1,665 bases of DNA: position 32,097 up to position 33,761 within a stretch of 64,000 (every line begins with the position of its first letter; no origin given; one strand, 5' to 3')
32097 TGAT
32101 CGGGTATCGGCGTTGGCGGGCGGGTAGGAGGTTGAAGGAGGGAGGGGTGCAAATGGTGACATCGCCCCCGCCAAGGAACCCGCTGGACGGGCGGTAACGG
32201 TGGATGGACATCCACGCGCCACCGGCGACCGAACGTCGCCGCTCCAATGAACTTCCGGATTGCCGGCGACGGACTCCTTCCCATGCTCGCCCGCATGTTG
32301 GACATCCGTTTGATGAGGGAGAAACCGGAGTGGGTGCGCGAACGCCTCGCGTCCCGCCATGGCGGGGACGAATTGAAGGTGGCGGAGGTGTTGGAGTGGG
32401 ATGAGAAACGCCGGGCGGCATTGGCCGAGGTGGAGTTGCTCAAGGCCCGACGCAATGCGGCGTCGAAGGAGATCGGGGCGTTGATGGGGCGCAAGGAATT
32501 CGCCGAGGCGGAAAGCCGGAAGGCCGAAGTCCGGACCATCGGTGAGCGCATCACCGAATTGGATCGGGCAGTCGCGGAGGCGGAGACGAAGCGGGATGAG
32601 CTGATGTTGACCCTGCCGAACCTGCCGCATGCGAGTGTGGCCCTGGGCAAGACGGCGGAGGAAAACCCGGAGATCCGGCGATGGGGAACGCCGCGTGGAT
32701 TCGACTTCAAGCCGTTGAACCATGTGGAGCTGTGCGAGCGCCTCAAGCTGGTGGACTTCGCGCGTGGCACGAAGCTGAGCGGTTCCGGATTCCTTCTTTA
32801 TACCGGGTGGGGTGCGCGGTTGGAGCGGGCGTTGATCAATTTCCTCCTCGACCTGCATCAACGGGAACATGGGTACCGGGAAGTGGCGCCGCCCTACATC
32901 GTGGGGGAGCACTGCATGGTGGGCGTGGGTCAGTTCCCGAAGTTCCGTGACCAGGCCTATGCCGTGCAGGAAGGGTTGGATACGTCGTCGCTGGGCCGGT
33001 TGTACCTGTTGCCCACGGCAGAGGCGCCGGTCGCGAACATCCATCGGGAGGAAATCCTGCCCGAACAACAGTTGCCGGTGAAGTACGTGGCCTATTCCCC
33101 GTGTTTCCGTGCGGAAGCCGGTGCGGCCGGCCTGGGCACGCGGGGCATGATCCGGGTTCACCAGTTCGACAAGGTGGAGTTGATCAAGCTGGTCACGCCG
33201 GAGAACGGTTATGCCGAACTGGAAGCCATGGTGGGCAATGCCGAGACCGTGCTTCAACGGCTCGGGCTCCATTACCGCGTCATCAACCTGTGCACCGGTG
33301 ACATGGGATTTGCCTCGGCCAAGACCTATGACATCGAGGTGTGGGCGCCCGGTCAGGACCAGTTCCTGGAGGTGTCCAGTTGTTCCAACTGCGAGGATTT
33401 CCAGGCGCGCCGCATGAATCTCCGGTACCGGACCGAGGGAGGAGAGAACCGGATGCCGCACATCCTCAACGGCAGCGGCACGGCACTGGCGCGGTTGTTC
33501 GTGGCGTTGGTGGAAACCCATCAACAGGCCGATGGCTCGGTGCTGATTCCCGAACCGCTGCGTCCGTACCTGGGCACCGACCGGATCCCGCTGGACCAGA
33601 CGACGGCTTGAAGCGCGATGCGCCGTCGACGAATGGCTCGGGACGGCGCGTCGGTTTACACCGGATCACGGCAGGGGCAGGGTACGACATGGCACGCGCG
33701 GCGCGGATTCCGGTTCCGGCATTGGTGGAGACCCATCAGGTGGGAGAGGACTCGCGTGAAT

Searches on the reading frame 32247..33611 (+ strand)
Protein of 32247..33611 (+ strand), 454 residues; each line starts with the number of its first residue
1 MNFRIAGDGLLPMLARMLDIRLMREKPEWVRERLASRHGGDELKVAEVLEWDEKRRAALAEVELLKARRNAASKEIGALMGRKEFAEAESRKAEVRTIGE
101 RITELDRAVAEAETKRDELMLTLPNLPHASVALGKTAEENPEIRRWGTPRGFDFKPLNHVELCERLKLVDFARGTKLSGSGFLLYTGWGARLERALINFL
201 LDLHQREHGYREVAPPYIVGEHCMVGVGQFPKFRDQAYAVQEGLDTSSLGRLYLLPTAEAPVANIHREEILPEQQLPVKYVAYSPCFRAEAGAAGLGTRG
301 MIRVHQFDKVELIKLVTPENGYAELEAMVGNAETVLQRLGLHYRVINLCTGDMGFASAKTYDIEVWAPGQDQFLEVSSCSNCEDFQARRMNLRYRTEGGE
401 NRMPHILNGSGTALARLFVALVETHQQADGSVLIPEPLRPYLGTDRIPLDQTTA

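Call 32: find_related_loci(query=window:32247-33611:+, collection=genome_contigs, flank=10000)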
Query window:32247-33611:+ (454 aa) in genome_contigs; peptide patterns used: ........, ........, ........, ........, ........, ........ (x = any residue, [..] = any of these).
600 stretches matched a pattern (row limit reached: there are more); 599 encode a relative of the query (tblastn E <= 1e-3); the best 80 are kept; 80 distinct loci.
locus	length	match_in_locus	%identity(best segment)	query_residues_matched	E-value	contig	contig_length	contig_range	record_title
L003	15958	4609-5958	84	1-450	0e+0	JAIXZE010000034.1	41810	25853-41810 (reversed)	MAG: Verrucomicrobiales bacterium isolate D8_MAG_00040 pond_D8_MAG_00040_000000000200, whole genome shotgun sequence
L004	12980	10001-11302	73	15-448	0e+0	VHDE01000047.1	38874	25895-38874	MAG: Verrucomicrobia bacterium isolate K_Offshore_80m_m1_157 K_Offshore_80m_m1_157_Ga0194132_10002064, whole genome shot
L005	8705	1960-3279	74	8-447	0e+0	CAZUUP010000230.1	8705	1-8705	MAG TPA_asm: uncultured Akkermansia sp. isolate SRP150892_co1_86 genome assembly, contig: NODE_8625_length_8705_cov_7.59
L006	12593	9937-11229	73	17-447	0e+0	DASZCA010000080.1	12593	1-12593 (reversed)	MAG TPA_asm: Verrucomicrobiia bacterium isolate SMAG_U6430 k141_8052, whole genome shotgun sequence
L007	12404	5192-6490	71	15-447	0e+0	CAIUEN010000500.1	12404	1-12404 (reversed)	MAG: uncultured Verrucomicrobiales bacterium isolate Ki1-2-7m_bin-060 genome assembly, contig: bin-060:500/535, whole ge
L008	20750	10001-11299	73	15-447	0e+0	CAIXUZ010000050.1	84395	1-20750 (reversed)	MAG: uncultured Verrucomicrobia subdivision 3 bacterium isolate MJ-time_bin-1719 genome assembly, contig: bin-1719:50/82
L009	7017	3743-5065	70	8-447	0e+0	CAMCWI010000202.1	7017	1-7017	MAG: Akkermansia muciniphila isolate MH-08apr19-10 genome assembly, contig: MH-08apr19-C24706, whole genome shotgun sequ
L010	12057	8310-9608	67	15-447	0e+0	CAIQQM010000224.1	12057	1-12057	MAG: uncultured Verrucomicrobia bacterium isolate AlinenSediments_bin-4991 genome assembly, contig: bin-4991:224/312, wh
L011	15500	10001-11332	65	15-447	0e+0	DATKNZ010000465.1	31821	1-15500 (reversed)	MAG TPA_asm: Candidatus Acidoferrum sp. isolate SMAG_U14751 k141_1859591, whole genome shotgun sequence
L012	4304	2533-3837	66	12-447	0e+0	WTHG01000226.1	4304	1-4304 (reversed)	MAG: Verrucomicrobiales bacterium isolate PL34863bin_20 NODE_16717_length_4304_cov_6.043540, whole genome shotgun sequen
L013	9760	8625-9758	74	15-392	0e+0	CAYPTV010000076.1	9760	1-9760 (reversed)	MAG TPA_asm: uncultured Bifidobacteriaceae bacterium isolate binchicken_co3_201 genome assembly, contig: NODE_22797_leng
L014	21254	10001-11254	61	17-443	4e-176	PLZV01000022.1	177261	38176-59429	MAG: Verrucomicrobia bacterium isolate palsa_1439 73.20120700_P3D.107_contig_31446, whole genome shotgun sequence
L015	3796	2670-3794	69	3-377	0e+0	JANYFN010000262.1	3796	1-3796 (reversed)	MAG: Limisphaerales bacterium isolate 339R_metabinner_32 339R_k141_1131186, whole genome shotgun sequence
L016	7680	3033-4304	61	12-443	3e-175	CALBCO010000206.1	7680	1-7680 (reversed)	MAG: uncultured Verrucomicrobiae bacterium isolate N1_Bin_Bin_77_sub_1_1 genome assembly, contig: c_000002280095, whole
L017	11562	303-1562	60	15-443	2e-172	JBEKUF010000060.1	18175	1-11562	MAG: Verrucomicrobiia bacterium isolate SPRUCE 575 SPRUCE_575_60, whole genome shotgun sequence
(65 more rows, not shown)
